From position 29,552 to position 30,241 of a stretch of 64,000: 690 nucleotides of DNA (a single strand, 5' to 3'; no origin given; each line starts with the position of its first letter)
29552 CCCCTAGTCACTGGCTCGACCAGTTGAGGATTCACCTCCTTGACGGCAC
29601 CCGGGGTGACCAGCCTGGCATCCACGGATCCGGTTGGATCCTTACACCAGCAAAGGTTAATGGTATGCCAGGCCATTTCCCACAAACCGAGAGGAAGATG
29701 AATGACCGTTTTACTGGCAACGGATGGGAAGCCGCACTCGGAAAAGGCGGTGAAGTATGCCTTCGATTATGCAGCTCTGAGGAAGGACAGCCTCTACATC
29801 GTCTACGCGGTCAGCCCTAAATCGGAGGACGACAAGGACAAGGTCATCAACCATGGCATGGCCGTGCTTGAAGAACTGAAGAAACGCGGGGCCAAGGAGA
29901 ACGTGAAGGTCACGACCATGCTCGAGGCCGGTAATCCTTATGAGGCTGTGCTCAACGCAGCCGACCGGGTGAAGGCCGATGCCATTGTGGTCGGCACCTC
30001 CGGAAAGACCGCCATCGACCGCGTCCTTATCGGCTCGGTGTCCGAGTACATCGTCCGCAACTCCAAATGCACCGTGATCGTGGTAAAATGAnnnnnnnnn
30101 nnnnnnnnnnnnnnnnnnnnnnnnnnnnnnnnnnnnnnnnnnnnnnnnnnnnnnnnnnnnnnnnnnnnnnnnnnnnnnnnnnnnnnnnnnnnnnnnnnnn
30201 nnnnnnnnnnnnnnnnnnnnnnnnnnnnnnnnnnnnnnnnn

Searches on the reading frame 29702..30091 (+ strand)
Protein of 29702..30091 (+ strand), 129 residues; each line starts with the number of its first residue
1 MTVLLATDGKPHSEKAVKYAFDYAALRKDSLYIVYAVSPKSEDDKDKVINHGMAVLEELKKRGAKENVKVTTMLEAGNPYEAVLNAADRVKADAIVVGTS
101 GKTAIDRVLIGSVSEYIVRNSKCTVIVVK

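Call 54: search_protein_families(library=ncbifam, proteins=[window:29702-30091:+], max_evalue=0.00001)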
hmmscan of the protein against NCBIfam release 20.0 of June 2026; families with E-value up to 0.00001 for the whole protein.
window:29702-30091:+ (129 aa): 2 families
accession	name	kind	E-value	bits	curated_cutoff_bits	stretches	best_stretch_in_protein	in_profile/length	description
NF011581.0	PRK15005.1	equivalog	9e-09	35.7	166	1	44-129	60-144/144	universal stress protein UspF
NF008380.0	PRK11175.1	equivalog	8.7e-08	31.5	227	1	69-129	240-300/313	universal stress protein UspE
